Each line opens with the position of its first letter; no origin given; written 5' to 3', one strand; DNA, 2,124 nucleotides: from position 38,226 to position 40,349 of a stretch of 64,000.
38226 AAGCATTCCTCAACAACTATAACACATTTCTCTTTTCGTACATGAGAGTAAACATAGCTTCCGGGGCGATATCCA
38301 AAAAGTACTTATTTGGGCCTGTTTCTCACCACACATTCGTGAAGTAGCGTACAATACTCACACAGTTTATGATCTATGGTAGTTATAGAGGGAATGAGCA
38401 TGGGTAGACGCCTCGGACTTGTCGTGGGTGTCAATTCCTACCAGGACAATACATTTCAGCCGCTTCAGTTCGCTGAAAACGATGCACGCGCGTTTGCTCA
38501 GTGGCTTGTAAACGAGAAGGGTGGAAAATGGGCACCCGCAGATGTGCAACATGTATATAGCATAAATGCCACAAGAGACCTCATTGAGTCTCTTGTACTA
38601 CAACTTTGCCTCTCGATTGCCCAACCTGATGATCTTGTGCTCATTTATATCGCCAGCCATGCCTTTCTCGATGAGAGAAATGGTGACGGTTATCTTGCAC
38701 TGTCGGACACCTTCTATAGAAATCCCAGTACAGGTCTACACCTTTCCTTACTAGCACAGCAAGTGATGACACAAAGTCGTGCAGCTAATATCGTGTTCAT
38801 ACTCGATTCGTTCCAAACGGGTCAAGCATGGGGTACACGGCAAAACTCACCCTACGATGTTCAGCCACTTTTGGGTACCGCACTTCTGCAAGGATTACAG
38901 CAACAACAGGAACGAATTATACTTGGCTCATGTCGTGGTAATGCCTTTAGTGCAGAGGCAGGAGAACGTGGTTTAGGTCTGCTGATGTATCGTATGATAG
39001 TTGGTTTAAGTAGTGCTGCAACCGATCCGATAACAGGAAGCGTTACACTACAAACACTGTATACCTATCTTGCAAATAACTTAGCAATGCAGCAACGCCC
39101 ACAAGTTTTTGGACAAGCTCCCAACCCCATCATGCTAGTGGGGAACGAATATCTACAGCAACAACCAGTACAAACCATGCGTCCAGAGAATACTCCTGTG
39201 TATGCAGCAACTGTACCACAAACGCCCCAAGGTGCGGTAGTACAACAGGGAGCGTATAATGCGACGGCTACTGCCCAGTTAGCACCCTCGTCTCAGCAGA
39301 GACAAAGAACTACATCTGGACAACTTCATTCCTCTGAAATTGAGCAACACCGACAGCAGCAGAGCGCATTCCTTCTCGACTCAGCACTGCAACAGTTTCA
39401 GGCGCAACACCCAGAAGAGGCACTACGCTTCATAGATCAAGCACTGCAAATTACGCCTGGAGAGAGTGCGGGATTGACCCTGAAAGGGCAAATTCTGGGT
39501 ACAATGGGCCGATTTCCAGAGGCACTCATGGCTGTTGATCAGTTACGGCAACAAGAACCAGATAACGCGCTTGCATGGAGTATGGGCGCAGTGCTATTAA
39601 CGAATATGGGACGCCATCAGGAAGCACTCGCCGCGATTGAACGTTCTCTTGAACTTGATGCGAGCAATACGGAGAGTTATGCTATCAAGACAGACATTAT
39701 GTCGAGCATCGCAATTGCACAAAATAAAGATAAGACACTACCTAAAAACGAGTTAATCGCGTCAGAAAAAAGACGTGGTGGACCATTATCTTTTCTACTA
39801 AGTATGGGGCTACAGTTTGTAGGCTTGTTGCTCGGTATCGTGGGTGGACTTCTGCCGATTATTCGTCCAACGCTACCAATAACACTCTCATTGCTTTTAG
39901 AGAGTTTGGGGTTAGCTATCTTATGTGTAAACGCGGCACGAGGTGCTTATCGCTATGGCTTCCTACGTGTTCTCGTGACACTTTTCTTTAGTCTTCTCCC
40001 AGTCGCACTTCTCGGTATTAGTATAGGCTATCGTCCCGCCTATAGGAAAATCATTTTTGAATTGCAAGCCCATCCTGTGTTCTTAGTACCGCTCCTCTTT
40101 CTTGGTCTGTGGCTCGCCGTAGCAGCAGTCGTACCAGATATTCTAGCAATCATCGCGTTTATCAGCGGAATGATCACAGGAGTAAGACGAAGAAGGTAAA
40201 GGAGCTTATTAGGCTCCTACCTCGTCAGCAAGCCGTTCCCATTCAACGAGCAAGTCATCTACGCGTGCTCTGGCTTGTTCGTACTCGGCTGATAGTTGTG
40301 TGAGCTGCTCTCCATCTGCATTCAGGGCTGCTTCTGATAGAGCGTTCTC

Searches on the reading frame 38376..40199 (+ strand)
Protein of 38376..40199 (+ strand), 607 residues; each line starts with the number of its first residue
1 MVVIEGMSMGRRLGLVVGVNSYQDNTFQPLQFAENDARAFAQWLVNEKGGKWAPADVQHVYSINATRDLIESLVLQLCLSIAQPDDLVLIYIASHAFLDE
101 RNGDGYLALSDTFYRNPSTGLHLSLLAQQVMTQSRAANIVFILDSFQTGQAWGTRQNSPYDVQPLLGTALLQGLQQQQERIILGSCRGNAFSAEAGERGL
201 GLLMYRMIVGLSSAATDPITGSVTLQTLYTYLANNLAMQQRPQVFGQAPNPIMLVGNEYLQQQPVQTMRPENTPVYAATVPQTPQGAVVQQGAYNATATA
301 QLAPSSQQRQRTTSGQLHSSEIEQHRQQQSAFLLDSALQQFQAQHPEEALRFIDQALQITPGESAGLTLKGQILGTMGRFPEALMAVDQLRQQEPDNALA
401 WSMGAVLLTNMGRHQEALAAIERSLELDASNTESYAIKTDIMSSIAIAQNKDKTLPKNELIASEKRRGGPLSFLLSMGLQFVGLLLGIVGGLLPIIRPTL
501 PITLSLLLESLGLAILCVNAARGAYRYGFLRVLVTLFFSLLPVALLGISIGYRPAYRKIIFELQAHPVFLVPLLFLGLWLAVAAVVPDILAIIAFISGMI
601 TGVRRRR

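Call 4: search_protein_families(library=pfam, proteins=[window:38376-40199:+])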
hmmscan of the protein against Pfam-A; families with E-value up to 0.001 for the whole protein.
window:38376-40199:+ (607 aa): 11 families
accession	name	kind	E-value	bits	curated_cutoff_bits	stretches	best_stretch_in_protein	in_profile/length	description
PF13428.12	TPR_14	-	7.5e-08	32.8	23.5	0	370-404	7-41/44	Tetratricopeptide repeat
PF07719.23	TPR_2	-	1.5e-07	31.4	27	0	405-429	8-32/34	Tetratricopeptide repeat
PF14559.12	TPR_19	-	5e-07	30.4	25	1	377-438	4-65/68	Tetratricopeptide repeat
PF00515.34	TPR_1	-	9.4e-07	28.8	27.8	0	405-430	8-33/34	Tetratricopeptide repeat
PF13432.12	TPR_16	-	1.9e-06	28.7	32.7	1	370-431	3-64/65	Tetratricopeptide repeat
PF13431.12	TPR_17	-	3.9e-06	27.2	24.4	0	393-418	8-33/34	Tetratricopeptide repeat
PF00656.27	Peptidase_C14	-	4e-06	27.1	21.4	1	11-244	1-223/233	Caspase domain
PF13424.12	TPR_12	-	9.3e-05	23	30.1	0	370-427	9-74/77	Tetratricopeptide repeat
PF13371.12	TPR_9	-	0.00017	22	35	0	379-438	10-69/73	Tetratricopeptide repeat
PF12895.13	ANAPC3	-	0.00025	21.7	27.2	0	326-388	21-80/82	Anaphase-promoting complex, cyclosome, subunit 3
PF13181.12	TPR_8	-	0.00081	19.8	25.7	0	405-431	8-34/34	Tetratricopeptide repeat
